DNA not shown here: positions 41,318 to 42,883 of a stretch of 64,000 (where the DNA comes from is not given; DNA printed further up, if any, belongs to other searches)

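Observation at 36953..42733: Carbamoyltransferase, GMD, DegT aminotransferase and B12-radical-SAM in one co-directional run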

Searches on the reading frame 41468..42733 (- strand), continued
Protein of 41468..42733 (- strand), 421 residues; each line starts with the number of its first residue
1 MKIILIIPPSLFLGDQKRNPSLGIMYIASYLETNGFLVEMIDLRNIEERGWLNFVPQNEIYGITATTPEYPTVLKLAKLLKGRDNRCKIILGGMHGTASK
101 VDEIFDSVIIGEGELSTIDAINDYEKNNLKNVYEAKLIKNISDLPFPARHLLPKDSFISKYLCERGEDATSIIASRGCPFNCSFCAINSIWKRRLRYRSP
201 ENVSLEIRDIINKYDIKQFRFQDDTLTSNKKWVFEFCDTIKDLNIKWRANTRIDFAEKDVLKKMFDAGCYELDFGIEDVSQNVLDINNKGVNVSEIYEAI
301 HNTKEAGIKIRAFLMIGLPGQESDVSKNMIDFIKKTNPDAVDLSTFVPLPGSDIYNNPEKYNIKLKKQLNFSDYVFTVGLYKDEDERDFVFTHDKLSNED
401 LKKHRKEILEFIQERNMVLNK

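Call 37: find_related_loci(query=A2, collection=genome_contigs, flank=8000)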
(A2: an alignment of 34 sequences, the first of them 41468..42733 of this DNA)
Query A2 (421 aa) in genome_contigs; peptide patterns used: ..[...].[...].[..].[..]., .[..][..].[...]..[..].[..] (x = any residue, [..] = any of these).
200 stretches matched a pattern; 139 encode a relative of the query (tblastn E <= 1e-3); the best 80 are kept; 79 distinct loci.
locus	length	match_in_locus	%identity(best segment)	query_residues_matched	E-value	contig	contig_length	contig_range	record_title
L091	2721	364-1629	58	1-421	0e+0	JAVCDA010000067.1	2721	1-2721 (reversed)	MAG: Candidatus Saelkia tenebricola isolate MAG_3300035698_749 Ga0374944_490852, whole genome shotgun sequence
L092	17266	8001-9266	57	1-421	2e-170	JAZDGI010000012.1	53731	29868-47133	MAG: bacterium isolate MEGAHIT-group-0.246 k141_19558069, whole genome shotgun sequence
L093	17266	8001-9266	48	1-421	3e-140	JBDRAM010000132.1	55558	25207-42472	MAG: Candidatus Omnitrophota bacterium isolate MEGAHIT-group-1.1003 k141_5216382, whole genome shotgun sequence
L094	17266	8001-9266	50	5-421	4e-137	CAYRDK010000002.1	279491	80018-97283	MAG TPA_asm: uncultured Planctomycetia bacterium isolate binchicken_co266_257 genome assembly, contig: NODE_59_length_27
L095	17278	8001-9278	50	1-421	9e-137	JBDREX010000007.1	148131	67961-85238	MAG: Candidatus Omnitrophota bacterium isolate MEGAHIT-group-1.335 k141_936966, whole genome shotgun sequence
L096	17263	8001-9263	46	3-420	1e-130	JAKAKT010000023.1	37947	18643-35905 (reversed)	MAG: Candidatus Micrarchaeota archaeon isolate WY4.bin88 NODE_1264_length_37947_cov_2.178239, whole genome shotgun seque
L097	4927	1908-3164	45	5-420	3e-130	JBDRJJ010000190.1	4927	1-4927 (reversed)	MAG: Candidatus Micrarchaeota archaeon isolate MEGAHIT-group-1.643 k141_4381215, whole genome shotgun sequence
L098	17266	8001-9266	43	3-421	1e-128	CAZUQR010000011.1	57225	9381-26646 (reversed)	MAG TPA_asm: uncultured Planctomycetia bacterium isolate binchicken_co34_570 genome assembly, contig: NODE_674_length_57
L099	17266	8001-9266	57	1-421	8e-167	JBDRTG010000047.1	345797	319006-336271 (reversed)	MAG: bacterium isolate MEGAHIT-group-3.50 k141_77758, whole genome shotgun sequence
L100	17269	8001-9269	43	2-420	1e-119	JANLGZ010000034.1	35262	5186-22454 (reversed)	MAG: archaeon isolate P6-4 k99_235830, whole genome shotgun sequence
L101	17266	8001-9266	46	2-420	1e-119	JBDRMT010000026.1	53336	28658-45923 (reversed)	MAG: archaeon isolate MEGAHIT-group-1.845 k141_164058, whole genome shotgun sequence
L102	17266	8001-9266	45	1-420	1e-118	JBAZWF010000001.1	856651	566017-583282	MAG: Candidatus Pacearchaeota archaeon isolate SO_2017_GW1_270 NODE_32_length_856651_cov_3.449720_OW334_2017, whole geno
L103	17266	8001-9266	43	1-420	3e-118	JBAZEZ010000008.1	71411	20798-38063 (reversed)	MAG: Candidatus Ratteibacteria bacterium isolate SO_2017_LW3_138 NODE_739_length_71411_cov_3.458672_LW162_2017, whole ge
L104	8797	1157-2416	44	5-420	1e-115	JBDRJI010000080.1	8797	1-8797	MAG: archaeon isolate MEGAHIT-group-1.64 k141_4170674, whole genome shotgun sequence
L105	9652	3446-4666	43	1-404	3e-114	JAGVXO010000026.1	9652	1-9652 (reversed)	Candidatus Pacearchaeota archaeon isolate RIFOXYB1_FULL_32_14 rifoxyb1_full_scaffold_7391, whole genome shotgun sequence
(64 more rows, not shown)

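Call 40: search_solved_structures(query=A2, max_evalue=0.01, show_alignments=0)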
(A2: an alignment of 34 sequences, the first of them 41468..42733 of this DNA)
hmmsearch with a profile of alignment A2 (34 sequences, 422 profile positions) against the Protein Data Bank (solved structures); distinct sequences matched with E-value up to 0.01: 33.
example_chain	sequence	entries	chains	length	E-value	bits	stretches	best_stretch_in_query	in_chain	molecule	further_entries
6fd2_B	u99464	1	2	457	6.2e-30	107.3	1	137-358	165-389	Putative apramycin biosynthetic oxidoreductase 4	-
9ccb_A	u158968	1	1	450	8.8e-21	77.2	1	173-357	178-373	Radical SAM core domain-containing protein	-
7kdx_A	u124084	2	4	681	1.6e-09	40.1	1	49-124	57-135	Methyltransferase TokK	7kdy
4jc0_A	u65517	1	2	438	2.3e-09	39.5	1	170-341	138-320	Ribosomal protein S12 methylthiotransferase RimO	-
2qgq_A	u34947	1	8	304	6.8e-09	38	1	174-341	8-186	Protein TM_1862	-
6iad_A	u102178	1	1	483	2.5e-07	32.8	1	250-358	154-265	Histone acetyltransferase, ELP3 family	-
6iaz_A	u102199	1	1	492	2.6e-07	32.8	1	250-358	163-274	Histone acetyltransferase, ELP3 family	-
6ia8_A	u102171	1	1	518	2.8e-07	32.7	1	250-358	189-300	Histone acetyltransferase, ELP3 family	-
5ul2_A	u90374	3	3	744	1.6e-06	30.2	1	29-338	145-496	OxsB protein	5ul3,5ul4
3ciw_A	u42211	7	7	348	5.5e-06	28.4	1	174-367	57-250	FeFe-Hydrogenase maturase | [FeFe] hydrogenase maturase subunit HydE | Biotin synthetase, putative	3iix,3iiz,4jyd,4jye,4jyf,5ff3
5fep_A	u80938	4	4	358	5.9e-06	28.3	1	174-367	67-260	[FeFe] hydrogenase maturase subunit HydE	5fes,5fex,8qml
7o1p_A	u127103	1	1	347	6.3e-06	28.2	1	174-367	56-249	[FeFe] hydrogenase maturase subunit HydE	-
3cix_A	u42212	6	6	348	6.4e-06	28.2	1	174-367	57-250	FeFe-Hydrogenase maturase | [FeFe] hydrogenase maturase subunit HydE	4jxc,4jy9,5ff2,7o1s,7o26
7o1o_A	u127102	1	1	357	6.8e-06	28.1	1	174-367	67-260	[FeFe] hydrogenase maturase subunit HydE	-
5few_A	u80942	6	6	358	6.8e-06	28.1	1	174-367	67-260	[FeFe] hydrogenase maturase subunit HydE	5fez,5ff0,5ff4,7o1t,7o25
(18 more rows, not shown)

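Call 59: predict_structure(alignment_id=A2)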
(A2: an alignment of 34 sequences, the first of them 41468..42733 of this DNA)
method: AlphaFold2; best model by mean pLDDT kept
length: 421 residues; sequences in the alignment: 34
mean_pLDDT: 90.8   pTM: 0.89
mean pLDDT of the five models: 90.8, 90.4, 90.2, 88.8, 88.8
residues with pLDDT >= 90: 304; 70-90: 95; 50-70: 21; < 50: 1
segments of 3 or more residues with pLDDT < 50: none
pLDDT, mean of each block of 10 residues (from residue 1): 94 80 95 97 94 97 87 94 97 73 91 92 95 90 96 94 91 91 82 90 98 97 90 98 96 93 98 95 96 97 97 94 98 96 84 89 82 56 79 95 92 78 47
secondary structure, 60 per line:
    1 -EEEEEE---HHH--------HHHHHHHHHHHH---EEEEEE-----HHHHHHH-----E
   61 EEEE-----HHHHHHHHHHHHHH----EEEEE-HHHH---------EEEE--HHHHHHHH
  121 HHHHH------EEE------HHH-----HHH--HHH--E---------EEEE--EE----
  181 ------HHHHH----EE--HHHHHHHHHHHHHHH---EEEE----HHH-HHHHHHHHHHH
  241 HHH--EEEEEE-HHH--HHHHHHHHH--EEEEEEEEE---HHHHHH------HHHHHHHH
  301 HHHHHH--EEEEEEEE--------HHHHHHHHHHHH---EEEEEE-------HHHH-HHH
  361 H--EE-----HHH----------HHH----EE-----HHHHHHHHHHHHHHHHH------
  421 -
elements in order: E2-7 H22-33 E37-42 H48-54 E60-64 H70-83 E88-92 H94-97 E107-110 H113-125 E132-134 E169-172 H187-191 H200-214 E218-221 H230-243 E246-251 H258-266 E269-277 H281-286 H293-306 E309-316 H325-336 E340-345 H353-356 H358-361 H398-414

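Call 61: fold_search(model_id=the predicted structure, library=pdb)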
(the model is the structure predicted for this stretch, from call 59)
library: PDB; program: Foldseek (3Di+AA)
matches with E <= 10: 1825; with E <= 0.001: 156
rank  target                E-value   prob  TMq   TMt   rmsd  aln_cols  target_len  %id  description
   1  6fd2_B                6.4e-22  1.00  0.75  0.70   4.8       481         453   18  Radical SAM 1,2-diol dehydratase AprD4 in complex with its substrate paromamine (released 2018-01-17)
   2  6fd2_A                7.7e-22  1.00  0.76  0.71   4.2       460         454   19  Radical SAM 1,2-diol dehydratase AprD4 in complex with its substrate paromamine (released 2018-01-17)
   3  9ccb                  6.4e-20  1.00  0.66  0.67   8.6       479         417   18  X-ray crystal structure of methyl-coenzyme M reductase glutamine methylase (MgmA) from Methanothermobacter marburgensis  (released 2025-01-01)
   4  6wtf_A                2.0e-19  1.00  0.66  0.53   8.3       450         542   12  Structure of radical S-adenosylmethionine methyltransferase, TsrM, from Kitasatospora setae with tryptophan substrate  (released 2020-12-23)
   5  6wte_A                4.3e-19  1.00  0.69  0.52   8.2       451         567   13  Structure of radical S-adenosylmethionine methyltransferase, TsrM, from Kitasatospora setae with cobalamin and [4Fe-4S (released 2020-12-23)
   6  6wte_B                4.3e-19  1.00  0.67  0.54   8.8       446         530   13  Structure of radical S-adenosylmethionine methyltransferase, TsrM, from Kitasatospora setae with cobalamin and [4Fe-4S (released 2020-12-23)
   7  6wtf_B                5.2e-19  1.00  0.66  0.52   8.7       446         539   12  Structure of radical S-adenosylmethionine methyltransferase, TsrM, from Kitasatospora setae with tryptophan substrate  (released 2020-12-23)
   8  9n1d                  3.5e-18  1.00  0.70  0.49   4.1       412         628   13  Crystal structure of CysS from Corallococcus sp. CA054B with 5'-deoxyadenosine and methionine bound (released 2026-01-28)
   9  9n1b                  9.7e-18  1.00  0.69  0.48   3.9       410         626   13  Crystal structure of CysS from Corallococcus sp. CA054B with 5'-deoxyadenosine, methionine, and pantetheinylated 3-metho (released 2026-01-28)
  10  9n1c                  1.5e-17  1.00  0.71  0.50   4.8       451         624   13  Crystal structure of CysS from Corallococcus sp. CA054B with 5'-deoxyadenosine, methionine, and pantetheinylated 3-ethox (released 2026-01-28)
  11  7mjz                  4.1e-17  1.00  0.62  0.59   4.7       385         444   12  The structure of MiaB with pentasulfide bridge (released 2021-09-15)
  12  7mjw_A                4.8e-17  1.00  0.64  0.61   4.3       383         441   13  Methylated MiaB in the complex with 5'-deoxyadenosine, methionine and RNA (released 2021-09-15)
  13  7mjx_A                1.9e-16  1.00  0.63  0.60   4.5       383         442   12  MiaB in the complex with 5'-deoxyadenosine, methionine and RNA (released 2021-09-15)
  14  7kdx_B                2.0e-16  1.00  0.67  0.44   5.4       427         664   15  Crystal structure of Streptomyces tokunonesis TokK with hydroxycobalamin, 5'-deoxyadenosine, and methionine (released 2022-01-12)
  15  7mjy_A                2.6e-16  1.00  0.63  0.60   4.6       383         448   13  MiaB in the complex with s-adenosyl-L-homocysteine and RNA (released 2021-09-15)
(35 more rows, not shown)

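Call 62: search_solved_structures(query=A2, max_evalue=1e-8, show_alignments=3)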
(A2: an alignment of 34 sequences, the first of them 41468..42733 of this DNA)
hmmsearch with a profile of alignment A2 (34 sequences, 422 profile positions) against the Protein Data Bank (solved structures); distinct sequences matched with E-value up to 1e-8: 5.
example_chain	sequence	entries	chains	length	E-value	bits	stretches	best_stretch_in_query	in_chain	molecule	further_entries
6fd2_B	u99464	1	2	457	6.2e-30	107.3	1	137-358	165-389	Putative apramycin biosynthetic oxidoreductase 4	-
9ccb_A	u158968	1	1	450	8.8e-21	77.2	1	173-357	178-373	Radical SAM core domain-containing protein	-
7kdx_A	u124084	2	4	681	1.6e-09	40.1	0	49-124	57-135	Methyltransferase TokK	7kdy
4jc0_A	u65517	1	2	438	2.3e-09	39.5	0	170-341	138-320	Ribosomal protein S12 methylthiotransferase RimO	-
2qgq_A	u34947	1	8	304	6.8e-09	38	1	174-341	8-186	Protein TM_1862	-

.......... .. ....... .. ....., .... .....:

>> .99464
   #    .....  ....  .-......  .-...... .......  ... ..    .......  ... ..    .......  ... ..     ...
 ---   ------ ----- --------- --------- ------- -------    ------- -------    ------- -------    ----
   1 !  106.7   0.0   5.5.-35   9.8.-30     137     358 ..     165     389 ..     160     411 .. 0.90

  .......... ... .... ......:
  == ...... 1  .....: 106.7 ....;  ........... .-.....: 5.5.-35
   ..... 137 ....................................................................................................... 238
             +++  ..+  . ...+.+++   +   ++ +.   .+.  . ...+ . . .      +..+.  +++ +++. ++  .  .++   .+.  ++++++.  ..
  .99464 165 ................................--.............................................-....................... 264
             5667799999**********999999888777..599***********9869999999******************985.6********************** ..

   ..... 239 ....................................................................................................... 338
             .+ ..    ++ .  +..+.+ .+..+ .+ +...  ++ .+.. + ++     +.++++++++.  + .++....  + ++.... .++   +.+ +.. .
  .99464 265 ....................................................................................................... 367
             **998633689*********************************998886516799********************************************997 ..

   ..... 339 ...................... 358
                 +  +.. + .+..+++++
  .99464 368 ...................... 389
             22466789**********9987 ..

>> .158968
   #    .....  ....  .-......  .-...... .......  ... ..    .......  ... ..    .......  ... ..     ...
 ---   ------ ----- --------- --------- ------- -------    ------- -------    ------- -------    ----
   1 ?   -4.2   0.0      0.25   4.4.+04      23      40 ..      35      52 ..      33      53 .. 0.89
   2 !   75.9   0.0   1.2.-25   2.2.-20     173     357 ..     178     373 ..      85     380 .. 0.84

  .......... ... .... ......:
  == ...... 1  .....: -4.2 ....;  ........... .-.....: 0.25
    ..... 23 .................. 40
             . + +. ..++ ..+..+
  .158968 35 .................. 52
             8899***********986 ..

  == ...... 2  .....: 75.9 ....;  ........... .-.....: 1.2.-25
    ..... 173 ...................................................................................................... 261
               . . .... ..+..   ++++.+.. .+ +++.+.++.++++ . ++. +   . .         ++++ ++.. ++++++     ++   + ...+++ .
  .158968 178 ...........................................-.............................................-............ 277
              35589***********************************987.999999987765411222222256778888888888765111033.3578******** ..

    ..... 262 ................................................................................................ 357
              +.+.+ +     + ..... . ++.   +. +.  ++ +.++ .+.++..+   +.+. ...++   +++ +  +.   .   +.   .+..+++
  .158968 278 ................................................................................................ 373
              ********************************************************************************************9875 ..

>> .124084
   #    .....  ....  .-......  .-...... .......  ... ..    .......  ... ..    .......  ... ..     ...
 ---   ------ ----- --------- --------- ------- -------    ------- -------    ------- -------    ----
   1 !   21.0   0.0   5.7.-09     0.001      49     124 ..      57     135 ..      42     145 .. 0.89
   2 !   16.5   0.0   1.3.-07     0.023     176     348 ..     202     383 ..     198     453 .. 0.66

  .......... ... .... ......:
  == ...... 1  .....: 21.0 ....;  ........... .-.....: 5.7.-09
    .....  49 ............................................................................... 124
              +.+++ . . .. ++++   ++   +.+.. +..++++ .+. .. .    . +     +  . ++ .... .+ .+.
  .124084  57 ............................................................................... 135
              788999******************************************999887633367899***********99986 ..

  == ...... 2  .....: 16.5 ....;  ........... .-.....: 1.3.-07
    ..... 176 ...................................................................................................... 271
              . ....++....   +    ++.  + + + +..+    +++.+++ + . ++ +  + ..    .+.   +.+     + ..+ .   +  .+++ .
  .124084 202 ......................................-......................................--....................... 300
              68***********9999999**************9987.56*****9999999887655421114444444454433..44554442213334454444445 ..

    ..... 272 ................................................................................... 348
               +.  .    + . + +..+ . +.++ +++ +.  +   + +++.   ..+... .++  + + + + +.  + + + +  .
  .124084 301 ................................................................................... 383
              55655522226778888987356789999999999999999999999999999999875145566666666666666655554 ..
